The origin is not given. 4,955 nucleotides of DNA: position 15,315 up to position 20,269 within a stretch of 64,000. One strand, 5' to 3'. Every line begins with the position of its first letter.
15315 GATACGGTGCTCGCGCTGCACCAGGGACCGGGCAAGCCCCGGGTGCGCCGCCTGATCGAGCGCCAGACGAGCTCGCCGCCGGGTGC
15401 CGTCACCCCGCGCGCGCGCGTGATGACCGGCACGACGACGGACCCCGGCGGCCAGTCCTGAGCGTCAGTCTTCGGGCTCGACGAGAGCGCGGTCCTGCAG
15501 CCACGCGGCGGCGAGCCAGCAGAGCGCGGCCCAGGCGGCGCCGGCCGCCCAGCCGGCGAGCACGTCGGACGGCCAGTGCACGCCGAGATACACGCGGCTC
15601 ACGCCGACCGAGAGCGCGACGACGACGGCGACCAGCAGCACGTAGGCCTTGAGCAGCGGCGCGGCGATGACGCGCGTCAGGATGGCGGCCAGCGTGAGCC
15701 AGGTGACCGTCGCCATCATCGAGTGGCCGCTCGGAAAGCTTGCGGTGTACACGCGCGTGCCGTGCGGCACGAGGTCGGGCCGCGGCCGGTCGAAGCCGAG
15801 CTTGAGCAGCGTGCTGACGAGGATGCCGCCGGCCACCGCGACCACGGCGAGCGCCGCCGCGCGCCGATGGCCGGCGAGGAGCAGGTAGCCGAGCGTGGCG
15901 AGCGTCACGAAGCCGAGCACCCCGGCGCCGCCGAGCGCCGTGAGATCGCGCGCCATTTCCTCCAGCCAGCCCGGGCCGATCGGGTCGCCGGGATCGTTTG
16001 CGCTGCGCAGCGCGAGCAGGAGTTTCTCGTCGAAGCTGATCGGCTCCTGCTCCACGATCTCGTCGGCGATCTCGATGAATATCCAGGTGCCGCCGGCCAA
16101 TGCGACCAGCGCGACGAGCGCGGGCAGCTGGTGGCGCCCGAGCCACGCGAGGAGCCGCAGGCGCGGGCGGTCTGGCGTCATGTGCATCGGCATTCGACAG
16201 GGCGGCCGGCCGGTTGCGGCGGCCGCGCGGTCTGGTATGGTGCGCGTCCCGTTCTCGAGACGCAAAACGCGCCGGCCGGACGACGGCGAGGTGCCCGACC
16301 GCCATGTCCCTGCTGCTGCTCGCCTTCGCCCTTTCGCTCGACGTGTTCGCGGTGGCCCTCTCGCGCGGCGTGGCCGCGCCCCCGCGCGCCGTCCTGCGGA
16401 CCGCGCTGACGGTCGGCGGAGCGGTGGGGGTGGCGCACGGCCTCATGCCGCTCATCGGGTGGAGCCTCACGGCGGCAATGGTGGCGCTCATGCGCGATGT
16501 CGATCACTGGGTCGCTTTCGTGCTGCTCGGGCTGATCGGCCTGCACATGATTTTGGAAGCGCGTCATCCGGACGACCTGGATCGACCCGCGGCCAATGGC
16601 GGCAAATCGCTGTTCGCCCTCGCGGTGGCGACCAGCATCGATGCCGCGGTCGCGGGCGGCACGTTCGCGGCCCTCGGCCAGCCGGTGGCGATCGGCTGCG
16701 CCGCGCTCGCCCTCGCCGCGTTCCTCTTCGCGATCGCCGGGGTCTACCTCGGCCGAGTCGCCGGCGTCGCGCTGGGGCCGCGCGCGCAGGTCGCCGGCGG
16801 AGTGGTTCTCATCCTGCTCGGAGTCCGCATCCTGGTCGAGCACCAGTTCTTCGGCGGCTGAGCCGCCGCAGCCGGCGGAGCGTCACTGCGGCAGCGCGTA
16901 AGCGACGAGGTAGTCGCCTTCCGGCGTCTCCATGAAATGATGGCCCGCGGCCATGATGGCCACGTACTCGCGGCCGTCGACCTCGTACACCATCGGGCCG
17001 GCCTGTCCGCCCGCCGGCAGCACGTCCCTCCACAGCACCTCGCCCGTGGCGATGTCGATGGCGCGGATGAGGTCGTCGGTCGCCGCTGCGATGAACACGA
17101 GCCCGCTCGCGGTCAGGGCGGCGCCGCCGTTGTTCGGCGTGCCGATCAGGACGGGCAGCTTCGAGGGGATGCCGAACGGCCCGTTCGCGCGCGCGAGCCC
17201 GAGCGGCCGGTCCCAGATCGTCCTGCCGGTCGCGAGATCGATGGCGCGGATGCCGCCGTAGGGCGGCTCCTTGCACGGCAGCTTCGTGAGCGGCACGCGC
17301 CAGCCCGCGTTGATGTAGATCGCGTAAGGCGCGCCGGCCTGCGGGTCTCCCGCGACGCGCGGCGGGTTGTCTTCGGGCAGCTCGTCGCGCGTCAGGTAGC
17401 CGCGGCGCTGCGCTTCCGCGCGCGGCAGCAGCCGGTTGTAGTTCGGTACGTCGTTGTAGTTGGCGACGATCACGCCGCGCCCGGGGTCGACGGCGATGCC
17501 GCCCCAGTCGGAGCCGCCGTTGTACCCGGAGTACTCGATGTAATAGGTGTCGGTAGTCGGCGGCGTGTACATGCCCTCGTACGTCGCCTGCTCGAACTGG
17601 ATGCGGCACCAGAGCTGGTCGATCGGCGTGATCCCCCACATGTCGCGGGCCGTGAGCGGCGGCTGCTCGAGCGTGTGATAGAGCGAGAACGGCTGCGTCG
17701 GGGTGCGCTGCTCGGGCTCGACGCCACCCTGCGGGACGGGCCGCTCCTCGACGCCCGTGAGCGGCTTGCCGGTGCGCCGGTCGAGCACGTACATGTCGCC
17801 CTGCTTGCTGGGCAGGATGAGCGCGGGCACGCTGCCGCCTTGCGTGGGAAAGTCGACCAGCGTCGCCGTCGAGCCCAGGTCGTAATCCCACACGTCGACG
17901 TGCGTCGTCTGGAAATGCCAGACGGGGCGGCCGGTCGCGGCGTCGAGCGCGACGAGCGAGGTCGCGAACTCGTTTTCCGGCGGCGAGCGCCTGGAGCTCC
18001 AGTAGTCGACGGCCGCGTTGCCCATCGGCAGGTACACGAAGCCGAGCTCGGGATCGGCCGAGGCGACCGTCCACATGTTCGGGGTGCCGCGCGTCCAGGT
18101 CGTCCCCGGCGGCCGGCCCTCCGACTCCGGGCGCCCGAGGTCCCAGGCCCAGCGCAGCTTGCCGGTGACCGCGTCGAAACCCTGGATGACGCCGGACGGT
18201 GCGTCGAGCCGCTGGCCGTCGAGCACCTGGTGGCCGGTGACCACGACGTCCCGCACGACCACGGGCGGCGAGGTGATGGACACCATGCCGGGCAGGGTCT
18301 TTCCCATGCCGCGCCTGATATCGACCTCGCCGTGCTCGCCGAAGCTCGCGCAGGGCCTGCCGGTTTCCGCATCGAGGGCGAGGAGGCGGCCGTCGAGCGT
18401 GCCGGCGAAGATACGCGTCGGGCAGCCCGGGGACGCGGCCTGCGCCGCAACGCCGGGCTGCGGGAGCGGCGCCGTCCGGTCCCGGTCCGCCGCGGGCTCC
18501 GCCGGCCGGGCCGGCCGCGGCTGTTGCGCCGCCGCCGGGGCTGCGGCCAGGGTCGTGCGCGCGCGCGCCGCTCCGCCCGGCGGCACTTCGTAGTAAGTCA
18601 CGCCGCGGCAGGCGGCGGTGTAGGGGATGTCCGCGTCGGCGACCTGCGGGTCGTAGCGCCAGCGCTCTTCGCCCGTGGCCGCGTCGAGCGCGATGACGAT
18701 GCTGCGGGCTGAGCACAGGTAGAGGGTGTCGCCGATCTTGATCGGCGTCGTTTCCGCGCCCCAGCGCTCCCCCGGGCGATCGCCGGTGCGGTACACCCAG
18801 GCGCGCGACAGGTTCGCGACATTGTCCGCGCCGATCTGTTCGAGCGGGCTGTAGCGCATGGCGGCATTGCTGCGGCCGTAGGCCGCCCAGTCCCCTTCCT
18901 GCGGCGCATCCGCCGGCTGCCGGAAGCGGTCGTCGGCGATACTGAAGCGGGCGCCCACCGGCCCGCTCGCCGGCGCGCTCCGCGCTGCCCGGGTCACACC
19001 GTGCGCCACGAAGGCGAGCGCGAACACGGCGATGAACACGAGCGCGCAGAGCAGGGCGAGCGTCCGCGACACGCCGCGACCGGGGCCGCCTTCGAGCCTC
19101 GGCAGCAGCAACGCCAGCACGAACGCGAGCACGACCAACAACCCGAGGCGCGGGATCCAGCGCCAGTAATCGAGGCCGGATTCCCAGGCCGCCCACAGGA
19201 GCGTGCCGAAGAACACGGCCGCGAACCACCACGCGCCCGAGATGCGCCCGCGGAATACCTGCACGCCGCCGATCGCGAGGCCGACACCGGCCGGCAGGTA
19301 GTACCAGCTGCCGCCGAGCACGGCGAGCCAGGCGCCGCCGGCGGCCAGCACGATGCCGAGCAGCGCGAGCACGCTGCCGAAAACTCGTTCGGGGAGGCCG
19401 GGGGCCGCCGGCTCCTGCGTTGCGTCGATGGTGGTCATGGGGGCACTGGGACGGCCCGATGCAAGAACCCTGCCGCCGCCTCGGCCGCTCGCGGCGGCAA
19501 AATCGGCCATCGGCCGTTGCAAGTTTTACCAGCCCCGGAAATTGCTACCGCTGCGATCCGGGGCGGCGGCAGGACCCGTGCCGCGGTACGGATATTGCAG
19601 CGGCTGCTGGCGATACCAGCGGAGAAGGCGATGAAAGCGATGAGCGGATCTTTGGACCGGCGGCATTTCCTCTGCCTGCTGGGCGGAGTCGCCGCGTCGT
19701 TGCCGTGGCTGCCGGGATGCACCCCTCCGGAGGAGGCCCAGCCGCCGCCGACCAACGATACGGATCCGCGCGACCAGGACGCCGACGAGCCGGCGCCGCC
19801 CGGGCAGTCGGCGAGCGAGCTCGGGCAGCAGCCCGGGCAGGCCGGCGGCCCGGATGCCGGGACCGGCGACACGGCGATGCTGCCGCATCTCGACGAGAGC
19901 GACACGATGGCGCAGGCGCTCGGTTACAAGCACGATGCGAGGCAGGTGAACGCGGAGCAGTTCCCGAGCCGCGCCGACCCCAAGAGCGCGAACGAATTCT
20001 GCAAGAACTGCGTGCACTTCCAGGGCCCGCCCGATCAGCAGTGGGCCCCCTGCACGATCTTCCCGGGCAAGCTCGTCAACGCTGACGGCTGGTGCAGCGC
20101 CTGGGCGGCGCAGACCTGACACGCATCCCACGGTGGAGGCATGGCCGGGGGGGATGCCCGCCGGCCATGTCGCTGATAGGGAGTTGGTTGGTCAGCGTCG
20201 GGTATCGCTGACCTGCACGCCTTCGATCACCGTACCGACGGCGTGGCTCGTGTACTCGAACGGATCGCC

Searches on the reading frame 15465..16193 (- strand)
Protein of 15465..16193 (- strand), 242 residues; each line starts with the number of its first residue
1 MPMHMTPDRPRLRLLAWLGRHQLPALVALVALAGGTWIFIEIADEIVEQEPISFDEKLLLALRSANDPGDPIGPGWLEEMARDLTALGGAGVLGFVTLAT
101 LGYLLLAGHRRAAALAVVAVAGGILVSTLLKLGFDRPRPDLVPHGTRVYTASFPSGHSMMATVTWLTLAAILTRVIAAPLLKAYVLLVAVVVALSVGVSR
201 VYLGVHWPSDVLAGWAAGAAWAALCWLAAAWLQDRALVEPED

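Call 60: search_protein_families(library=pfam, proteins=[window:15465-16193:-], max_evalue=0.001)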
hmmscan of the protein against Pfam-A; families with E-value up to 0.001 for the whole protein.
window:15465-16193:- (242 aa): 1 family
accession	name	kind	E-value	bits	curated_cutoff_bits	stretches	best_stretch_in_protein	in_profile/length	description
PF01569.27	PAP2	-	1.2e-27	96.6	27.2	1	114-231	3-127/130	PAP2 superfamily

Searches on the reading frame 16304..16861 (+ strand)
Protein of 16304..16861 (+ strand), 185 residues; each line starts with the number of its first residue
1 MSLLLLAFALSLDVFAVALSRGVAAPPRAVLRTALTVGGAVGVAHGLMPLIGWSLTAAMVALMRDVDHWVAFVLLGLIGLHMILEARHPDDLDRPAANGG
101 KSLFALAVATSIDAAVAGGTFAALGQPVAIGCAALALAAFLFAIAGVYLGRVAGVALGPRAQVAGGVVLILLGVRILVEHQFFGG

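Call 60: search_protein_families(library=pfam, proteins=[window:16304-16861:+], max_evalue=0.001)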
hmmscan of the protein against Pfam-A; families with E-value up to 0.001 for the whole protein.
window:16304-16861:+ (185 aa): 1 family
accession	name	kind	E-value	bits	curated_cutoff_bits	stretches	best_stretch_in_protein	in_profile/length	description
PF02659.21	Mntp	-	3.4e-36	124.8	24.4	1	31-177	4-152/152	Putative manganese efflux pump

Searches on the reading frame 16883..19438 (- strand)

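Call 59: search_protein_families(library=pfam, proteins=[window:16883-19438:-], max_evalue=0.01)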
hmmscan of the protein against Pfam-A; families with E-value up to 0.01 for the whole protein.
window:16883-19438:- (851 aa): 3 families
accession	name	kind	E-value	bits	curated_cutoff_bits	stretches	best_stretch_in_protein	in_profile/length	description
PF01011.28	PQQ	-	9e-215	715.3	26.7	2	326-826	97-595/595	Glucose/ethanol/alcohol dehydrogenase, beta-propeller domain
PF13360.13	PQQ_2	-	1.1e-19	71.5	27.6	2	728-818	3-72/233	Outer membrane protein assembly factor BamB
PF13570.13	Beta-prop_ACSF4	-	0.00099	19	133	0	332-371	53-92/329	Beta-alanine-activating enzyme, beta-propeller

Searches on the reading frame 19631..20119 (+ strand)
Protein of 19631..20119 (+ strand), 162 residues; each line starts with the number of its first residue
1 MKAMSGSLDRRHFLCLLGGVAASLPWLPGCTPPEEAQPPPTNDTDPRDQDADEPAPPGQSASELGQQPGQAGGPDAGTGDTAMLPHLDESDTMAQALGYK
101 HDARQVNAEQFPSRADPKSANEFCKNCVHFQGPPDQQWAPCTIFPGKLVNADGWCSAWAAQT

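Call 12: search_protein_families(library=pfam, proteins=[window:19631-20119:+], max_evalue=0.01)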
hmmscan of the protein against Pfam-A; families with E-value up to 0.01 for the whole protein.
window:19631-20119:+ (162 aa): 1 family
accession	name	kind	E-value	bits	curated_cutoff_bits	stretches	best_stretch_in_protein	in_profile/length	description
PF01355.22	HIPIP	-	1.9e-21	76.6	22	1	91-159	2-66/66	High potential iron-sulfur protein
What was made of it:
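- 19631..20119 (+): HiPIP (high-potential iron-sulfur protein) gene with a Tat-type signal. Call 12: PF01355, E=1.9e-21.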
